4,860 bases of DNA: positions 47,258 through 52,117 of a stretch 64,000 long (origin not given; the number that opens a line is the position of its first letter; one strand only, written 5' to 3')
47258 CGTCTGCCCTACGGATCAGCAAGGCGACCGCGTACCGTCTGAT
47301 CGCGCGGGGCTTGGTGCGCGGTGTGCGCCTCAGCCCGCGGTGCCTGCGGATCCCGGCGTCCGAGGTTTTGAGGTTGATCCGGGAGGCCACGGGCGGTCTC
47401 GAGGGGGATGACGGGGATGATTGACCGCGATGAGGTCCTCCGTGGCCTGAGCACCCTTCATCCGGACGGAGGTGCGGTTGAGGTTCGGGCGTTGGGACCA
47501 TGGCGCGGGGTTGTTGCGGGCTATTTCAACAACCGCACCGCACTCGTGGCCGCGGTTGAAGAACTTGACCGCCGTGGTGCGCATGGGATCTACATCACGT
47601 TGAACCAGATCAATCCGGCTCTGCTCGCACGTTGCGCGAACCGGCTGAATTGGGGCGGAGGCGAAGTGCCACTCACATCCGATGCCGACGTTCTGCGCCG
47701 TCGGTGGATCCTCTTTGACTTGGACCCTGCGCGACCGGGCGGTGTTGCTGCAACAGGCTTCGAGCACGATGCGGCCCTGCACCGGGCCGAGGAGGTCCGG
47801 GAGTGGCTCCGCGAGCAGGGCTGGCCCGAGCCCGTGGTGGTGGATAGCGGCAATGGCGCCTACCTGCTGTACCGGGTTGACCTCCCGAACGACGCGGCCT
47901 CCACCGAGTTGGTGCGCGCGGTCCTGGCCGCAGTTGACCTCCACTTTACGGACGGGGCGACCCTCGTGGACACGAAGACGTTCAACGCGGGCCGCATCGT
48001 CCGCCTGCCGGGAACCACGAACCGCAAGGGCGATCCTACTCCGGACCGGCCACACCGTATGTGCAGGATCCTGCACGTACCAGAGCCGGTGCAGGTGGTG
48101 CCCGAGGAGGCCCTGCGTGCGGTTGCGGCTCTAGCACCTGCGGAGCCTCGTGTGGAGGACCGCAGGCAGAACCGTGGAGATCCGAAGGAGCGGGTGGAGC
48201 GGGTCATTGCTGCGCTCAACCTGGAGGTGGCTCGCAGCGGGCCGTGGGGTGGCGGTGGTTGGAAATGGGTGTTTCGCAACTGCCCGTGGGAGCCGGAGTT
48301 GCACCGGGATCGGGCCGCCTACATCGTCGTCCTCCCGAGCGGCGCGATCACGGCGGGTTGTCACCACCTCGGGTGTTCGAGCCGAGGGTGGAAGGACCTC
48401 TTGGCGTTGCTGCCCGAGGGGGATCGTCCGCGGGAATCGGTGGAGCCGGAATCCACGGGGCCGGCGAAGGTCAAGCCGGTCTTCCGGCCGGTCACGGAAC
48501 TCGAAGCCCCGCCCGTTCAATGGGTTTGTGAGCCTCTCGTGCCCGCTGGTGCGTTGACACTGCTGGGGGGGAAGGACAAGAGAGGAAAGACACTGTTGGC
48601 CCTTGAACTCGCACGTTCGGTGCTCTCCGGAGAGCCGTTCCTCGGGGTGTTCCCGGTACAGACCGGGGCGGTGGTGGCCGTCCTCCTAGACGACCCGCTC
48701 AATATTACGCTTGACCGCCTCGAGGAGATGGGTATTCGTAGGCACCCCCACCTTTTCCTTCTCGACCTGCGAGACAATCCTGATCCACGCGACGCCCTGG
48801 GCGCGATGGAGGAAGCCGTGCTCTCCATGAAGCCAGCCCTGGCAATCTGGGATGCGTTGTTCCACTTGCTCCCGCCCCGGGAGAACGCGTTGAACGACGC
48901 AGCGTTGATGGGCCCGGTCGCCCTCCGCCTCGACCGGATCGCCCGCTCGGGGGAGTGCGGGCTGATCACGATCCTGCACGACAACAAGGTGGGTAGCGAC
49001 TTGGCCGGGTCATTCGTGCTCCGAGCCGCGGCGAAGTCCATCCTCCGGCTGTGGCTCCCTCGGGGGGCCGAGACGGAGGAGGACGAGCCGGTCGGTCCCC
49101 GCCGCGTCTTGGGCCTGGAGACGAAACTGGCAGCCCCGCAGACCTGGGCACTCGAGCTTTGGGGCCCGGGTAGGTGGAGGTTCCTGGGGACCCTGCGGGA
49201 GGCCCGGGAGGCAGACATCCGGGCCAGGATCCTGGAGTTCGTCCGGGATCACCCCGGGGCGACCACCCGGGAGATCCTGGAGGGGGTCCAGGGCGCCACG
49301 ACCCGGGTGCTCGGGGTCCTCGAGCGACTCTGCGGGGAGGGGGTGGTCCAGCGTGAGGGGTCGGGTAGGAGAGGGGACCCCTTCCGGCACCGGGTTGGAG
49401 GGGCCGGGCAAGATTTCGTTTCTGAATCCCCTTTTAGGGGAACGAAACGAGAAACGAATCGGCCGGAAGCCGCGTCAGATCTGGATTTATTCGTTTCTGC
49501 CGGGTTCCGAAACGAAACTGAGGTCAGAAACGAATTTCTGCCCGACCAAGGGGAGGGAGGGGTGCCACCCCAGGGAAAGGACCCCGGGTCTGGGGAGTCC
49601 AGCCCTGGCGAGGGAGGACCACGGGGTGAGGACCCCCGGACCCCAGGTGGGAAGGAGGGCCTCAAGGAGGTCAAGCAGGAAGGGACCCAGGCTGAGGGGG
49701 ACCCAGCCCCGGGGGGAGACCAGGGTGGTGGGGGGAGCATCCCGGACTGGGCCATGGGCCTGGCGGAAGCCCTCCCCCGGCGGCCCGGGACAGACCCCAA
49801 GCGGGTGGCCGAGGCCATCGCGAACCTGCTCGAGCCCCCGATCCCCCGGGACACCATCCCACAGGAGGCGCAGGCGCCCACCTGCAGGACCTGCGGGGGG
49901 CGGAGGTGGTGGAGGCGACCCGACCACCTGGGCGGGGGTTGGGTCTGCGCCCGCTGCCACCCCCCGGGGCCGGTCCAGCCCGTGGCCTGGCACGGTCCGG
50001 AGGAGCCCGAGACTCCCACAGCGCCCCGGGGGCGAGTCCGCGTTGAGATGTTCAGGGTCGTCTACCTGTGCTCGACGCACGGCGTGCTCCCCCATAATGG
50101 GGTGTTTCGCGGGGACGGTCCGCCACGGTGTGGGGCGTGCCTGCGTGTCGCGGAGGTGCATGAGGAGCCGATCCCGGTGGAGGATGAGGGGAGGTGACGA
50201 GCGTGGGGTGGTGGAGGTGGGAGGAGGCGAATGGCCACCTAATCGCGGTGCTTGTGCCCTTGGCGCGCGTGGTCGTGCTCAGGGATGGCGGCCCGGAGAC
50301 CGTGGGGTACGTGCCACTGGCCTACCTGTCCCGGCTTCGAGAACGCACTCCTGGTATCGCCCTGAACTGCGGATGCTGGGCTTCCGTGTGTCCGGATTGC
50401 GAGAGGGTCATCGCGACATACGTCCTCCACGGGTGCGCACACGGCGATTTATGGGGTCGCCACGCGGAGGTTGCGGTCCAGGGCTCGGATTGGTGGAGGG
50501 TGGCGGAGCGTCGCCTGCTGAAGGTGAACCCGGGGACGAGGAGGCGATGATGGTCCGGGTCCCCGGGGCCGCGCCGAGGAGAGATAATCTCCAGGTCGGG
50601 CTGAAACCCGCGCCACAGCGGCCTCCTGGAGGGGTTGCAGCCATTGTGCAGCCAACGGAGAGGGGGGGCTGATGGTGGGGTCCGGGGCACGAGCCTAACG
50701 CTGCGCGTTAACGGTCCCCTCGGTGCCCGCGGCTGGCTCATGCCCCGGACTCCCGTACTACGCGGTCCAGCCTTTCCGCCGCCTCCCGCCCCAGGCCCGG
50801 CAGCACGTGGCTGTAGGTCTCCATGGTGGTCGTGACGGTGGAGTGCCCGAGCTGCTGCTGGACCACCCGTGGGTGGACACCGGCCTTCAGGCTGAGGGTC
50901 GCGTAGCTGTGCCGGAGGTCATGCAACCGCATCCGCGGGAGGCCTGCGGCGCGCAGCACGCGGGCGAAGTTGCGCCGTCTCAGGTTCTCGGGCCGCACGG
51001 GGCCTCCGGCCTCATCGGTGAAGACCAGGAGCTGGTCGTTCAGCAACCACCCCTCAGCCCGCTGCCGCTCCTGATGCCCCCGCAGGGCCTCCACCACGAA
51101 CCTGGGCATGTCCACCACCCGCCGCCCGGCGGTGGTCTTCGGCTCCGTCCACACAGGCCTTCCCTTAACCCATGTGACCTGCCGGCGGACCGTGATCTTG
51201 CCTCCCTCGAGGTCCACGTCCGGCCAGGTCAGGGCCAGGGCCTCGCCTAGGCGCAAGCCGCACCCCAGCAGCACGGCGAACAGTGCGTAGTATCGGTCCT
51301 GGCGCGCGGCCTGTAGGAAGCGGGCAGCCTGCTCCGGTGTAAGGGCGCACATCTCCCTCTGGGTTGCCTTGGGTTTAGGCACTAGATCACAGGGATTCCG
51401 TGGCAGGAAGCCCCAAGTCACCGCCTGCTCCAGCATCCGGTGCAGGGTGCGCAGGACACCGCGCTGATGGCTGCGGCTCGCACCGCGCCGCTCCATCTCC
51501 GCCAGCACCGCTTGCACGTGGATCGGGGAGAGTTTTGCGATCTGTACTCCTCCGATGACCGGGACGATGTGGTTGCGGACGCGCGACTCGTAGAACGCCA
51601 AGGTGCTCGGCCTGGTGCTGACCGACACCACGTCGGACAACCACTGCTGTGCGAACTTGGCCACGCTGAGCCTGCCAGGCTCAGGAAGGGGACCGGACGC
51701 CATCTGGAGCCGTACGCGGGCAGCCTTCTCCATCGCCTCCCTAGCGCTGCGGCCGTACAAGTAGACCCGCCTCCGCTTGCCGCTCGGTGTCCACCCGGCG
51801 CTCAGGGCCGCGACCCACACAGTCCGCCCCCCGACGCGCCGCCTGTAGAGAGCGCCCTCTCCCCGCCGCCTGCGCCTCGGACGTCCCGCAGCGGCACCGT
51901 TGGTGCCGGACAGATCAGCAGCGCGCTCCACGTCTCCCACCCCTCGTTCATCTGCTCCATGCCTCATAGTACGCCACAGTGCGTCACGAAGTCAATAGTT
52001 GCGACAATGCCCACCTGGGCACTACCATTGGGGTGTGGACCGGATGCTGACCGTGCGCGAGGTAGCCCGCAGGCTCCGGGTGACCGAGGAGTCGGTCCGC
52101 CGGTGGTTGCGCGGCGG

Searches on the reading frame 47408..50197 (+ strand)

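Call 36: search_protein_families(library=pfam, proteins=[window:47408-50197:+], max_evalue=0.001)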
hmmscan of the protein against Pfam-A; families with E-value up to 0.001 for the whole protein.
window:47408-50197:+ (929 aa): 1 family
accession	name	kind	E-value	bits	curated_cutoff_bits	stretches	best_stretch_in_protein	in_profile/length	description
PF13481.12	AAA_25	-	1.7e-20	74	27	1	366-529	18-194/195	AAA domain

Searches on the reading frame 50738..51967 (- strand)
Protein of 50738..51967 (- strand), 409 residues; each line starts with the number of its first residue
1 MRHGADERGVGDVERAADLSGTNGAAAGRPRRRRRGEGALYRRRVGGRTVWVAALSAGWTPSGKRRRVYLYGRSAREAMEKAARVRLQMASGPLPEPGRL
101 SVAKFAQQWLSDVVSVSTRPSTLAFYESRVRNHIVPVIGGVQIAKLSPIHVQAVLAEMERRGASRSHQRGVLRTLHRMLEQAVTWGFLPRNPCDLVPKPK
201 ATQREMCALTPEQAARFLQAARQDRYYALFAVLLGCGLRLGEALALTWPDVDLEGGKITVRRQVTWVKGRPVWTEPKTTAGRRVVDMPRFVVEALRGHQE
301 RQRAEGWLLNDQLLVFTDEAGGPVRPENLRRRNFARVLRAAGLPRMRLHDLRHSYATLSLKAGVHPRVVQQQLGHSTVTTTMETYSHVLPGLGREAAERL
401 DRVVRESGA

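Call 36: search_protein_families(library=pfam, proteins=[window:50738-51967:-], max_evalue=0.001)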
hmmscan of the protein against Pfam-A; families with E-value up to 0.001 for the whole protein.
window:50738-51967:- (409 aa): 3 families
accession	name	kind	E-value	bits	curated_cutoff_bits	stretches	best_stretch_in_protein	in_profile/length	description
PF00589.27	Phage_integrase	-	3.4e-23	82.7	27.1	1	209-388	3-168/172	Phage integrase family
PF14659.12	Phage_int_SAM_3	-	1.7e-09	38.2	22.6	1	103-157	3-56/58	Phage integrase, N-terminal SAM-like domain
PF22022.2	Phage_int_M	-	4.3e-07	30.5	27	1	104-193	3-90/96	Phage integrase central domain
